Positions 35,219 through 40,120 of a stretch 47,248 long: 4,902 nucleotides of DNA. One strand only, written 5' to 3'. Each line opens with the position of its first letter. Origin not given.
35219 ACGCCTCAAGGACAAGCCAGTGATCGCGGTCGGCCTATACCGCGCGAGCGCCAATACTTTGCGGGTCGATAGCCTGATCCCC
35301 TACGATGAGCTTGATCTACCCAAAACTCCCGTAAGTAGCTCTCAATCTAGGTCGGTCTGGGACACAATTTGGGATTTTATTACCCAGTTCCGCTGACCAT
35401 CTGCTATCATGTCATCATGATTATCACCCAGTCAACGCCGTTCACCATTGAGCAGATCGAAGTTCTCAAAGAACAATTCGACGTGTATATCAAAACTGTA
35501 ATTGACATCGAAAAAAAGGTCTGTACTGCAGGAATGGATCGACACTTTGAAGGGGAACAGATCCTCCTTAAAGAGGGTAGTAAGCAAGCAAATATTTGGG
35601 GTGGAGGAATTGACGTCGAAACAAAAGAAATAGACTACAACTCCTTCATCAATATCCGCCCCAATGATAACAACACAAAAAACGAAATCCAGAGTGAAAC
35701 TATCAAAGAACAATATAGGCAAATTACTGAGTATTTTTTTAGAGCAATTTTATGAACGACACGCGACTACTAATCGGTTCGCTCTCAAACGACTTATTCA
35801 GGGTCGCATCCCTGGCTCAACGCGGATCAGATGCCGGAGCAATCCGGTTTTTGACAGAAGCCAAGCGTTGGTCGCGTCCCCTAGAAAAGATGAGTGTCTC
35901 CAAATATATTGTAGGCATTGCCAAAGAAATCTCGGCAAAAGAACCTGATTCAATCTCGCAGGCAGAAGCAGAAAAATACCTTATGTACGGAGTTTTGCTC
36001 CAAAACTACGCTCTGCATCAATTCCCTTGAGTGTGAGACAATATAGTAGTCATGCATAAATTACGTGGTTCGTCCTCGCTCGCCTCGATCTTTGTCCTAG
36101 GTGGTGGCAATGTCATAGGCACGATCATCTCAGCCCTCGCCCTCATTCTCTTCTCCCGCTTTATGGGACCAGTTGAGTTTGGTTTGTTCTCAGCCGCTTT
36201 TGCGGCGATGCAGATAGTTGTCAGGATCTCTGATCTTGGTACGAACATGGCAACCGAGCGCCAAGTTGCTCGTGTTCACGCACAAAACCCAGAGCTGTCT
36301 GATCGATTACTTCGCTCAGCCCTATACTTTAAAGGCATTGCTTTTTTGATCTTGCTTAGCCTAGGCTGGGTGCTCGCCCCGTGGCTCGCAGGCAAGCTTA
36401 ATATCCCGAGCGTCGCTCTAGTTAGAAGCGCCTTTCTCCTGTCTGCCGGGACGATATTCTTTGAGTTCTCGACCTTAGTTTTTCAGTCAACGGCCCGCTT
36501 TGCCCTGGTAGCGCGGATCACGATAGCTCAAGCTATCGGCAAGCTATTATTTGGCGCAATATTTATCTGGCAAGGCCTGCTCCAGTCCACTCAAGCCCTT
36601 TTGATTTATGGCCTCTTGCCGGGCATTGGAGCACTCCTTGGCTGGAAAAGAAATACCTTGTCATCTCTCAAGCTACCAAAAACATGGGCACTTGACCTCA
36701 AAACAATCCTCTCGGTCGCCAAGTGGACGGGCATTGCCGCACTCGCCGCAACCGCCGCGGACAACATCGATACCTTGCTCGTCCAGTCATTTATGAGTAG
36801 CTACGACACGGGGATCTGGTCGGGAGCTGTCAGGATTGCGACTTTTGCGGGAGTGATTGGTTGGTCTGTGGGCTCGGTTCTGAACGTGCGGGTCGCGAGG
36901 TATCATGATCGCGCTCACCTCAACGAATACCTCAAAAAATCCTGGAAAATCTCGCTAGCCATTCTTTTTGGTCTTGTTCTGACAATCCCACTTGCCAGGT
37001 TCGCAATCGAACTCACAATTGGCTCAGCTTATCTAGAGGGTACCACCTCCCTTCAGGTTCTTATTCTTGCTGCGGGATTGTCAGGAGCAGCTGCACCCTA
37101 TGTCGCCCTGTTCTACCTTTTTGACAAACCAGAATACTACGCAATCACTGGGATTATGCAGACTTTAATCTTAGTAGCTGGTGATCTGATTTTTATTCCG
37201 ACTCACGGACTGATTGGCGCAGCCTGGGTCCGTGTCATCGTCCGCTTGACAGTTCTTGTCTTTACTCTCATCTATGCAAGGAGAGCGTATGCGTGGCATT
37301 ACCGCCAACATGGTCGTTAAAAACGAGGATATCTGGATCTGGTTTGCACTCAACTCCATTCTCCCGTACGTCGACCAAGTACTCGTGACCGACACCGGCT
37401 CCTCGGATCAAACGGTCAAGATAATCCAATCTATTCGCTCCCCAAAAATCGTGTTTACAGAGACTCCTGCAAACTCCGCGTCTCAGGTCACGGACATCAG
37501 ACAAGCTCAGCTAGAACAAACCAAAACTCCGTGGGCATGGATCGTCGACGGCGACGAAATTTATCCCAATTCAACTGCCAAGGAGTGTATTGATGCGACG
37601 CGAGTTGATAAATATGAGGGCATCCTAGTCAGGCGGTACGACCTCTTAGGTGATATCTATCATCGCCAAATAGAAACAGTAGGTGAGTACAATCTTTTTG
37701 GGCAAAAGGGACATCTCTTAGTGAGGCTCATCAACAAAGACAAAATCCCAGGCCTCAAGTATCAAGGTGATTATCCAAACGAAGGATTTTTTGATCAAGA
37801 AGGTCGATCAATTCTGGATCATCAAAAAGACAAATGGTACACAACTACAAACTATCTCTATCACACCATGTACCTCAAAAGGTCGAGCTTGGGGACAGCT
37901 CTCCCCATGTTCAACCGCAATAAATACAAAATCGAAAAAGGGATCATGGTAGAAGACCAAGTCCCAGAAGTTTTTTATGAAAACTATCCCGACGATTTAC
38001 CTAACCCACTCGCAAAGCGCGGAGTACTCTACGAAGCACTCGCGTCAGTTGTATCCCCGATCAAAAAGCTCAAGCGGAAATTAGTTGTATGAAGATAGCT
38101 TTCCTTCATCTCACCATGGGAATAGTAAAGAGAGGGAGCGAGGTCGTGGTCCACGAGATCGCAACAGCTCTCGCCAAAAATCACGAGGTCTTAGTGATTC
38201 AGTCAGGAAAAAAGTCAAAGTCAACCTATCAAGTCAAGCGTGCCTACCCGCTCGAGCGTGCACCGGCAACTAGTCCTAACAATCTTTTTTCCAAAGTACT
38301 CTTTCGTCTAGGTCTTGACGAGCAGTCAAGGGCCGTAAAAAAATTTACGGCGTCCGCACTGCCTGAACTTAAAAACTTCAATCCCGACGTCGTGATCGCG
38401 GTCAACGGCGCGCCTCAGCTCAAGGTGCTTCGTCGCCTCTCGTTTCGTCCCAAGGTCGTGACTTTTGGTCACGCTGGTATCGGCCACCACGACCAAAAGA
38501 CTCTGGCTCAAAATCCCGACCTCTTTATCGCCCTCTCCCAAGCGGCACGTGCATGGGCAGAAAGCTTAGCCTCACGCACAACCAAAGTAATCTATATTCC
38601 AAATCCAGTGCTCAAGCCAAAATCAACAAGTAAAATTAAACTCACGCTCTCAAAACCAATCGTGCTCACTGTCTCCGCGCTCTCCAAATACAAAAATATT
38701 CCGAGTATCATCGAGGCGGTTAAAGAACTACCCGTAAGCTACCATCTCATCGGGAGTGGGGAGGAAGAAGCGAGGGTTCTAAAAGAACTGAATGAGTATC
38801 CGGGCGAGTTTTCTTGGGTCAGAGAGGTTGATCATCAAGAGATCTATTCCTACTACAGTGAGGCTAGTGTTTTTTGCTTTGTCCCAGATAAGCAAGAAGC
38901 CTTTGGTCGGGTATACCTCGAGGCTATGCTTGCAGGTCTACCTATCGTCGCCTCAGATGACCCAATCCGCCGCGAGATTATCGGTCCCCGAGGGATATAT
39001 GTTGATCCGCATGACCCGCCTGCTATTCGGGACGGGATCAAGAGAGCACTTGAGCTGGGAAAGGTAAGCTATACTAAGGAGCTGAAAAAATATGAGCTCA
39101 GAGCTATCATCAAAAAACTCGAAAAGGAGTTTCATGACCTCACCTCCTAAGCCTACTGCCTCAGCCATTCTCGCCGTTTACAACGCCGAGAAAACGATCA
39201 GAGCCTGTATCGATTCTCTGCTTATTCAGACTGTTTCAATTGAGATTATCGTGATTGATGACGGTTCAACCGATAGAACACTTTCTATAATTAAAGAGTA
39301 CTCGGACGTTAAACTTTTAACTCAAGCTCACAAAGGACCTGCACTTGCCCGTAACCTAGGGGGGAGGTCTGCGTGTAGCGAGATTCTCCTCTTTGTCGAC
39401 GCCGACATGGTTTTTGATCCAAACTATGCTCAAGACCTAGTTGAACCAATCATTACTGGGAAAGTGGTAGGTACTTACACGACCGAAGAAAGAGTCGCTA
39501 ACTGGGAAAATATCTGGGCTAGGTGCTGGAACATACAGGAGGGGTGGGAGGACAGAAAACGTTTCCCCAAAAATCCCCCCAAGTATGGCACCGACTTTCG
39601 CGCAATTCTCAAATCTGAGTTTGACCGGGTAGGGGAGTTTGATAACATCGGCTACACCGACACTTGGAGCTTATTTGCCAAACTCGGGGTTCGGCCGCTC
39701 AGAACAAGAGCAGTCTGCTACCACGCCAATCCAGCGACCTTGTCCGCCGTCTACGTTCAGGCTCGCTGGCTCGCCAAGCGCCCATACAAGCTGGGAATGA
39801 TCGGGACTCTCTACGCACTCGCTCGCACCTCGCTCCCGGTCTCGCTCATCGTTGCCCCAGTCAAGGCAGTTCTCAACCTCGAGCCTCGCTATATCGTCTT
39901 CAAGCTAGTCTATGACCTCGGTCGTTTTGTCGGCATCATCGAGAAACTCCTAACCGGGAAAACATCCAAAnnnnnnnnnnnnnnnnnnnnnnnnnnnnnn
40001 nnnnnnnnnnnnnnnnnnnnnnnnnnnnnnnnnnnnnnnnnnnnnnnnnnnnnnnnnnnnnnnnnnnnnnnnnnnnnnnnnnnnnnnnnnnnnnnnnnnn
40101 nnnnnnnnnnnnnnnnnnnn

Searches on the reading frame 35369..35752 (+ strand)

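Call 15: search_protein_families(library=pfam, proteins=[window:35369-35752:+], max_evalue=0.0001)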
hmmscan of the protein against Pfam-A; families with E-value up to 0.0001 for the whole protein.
window:35369-35752:+ (128 aa): 1 family
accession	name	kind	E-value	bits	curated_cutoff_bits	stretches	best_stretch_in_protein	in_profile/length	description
PF18924.5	DUF5674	-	2e-21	76.5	27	1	24-121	6-107/109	Protein of unknown function (DUF5674)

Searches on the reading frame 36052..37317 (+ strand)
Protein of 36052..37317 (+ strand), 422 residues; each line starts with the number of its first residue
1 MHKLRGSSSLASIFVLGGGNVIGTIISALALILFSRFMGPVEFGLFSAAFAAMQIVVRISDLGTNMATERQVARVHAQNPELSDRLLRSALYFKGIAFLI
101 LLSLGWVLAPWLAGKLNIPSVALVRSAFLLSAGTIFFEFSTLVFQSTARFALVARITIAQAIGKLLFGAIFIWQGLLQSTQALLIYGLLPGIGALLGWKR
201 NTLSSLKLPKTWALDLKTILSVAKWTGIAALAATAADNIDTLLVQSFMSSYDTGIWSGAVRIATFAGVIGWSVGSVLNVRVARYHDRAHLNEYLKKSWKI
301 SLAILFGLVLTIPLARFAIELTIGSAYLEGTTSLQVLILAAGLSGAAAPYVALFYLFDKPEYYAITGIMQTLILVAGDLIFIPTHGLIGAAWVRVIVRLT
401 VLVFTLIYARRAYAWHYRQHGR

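Call 15: search_protein_families(library=pfam, proteins=[window:36052-37317:+], max_evalue=0.0001)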
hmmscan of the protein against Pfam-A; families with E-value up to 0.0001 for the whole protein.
window:36052-37317:+ (422 aa): 2 families
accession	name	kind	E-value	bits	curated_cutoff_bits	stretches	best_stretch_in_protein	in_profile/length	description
PF01943.22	Polysacc_synt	-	5.1e-23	82.3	28.2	1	10-267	2-255/274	Polysaccharide biosynthesis protein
PF13440.11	Polysacc_synt_3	-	7.5e-10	39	23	1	34-329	2-290/293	Polysaccharide biosynthesis protein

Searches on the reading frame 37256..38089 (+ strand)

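Call 15: search_protein_families(library=pfam, proteins=[window:37256-38089:+], max_evalue=0.0001)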
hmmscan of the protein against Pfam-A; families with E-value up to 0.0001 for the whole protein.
window:37256-38089:+ (278 aa): 1 family
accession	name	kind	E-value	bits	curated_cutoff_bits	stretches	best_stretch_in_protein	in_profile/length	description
PF00535.33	Glycos_transf_2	-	6.3e-08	33.2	23.3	1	19-138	4-126/168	Glycosyl transferase family 2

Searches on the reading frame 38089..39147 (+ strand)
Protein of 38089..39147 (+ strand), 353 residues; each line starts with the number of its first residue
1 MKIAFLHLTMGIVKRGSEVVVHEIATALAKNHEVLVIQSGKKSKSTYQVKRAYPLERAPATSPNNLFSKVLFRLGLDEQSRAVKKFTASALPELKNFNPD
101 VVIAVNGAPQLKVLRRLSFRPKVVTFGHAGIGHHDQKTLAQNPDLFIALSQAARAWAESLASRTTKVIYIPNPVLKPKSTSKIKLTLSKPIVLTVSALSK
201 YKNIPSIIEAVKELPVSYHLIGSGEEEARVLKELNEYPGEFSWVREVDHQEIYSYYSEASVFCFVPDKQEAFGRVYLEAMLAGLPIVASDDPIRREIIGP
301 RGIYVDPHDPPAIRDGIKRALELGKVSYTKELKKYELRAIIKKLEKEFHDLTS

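Call 15: search_protein_families(library=pfam, proteins=[window:38089-39147:+], max_evalue=0.0001)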
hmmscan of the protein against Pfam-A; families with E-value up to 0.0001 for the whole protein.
window:38089-39147:+ (353 aa): 3 families
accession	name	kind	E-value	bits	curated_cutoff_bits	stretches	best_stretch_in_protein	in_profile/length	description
PF00534.26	Glycos_transf_1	-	3.5e-24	85.7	26.4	1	182-327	8-160/172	Glycosyl transferases group 1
PF13692.12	Glyco_trans_1_4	-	1.1e-19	71.5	27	1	190-322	2-141/142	Glycosyl transferases group 1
PF13439.12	Glyco_transf_4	-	1.7e-10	41.6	28.5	1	16-174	3-166/170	Glycosyltransferase Family 4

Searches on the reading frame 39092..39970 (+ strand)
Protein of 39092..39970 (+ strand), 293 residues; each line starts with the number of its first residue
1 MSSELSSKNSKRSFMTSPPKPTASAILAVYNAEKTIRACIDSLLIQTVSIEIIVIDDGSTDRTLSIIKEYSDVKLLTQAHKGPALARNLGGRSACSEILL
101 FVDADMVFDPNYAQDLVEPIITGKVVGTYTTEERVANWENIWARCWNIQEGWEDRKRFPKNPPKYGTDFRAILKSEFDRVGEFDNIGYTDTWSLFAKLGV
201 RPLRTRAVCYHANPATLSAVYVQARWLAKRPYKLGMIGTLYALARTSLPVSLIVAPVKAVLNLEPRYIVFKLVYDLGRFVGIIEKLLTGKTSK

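Call 15: search_protein_families(library=pfam, proteins=[window:39092-39970:+], max_evalue=0.0001)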
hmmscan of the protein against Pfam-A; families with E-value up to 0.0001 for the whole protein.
window:39092-39970:+ (293 aa): 3 families
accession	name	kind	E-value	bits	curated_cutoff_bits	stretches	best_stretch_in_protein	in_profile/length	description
PF00535.33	Glycos_transf_2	-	9.9e-27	94.4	23.3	1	24-145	1-130/168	Glycosyl transferase family 2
PF10111.15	Glyco_tranf_2_2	-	2.6e-10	40.7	27.3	1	25-110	2-96/276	Glycosyltransferase like family 2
PF13641.12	Glyco_tranf_2_3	-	2.3e-07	31.5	27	1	23-145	3-134/230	Glycosyltransferase like family 2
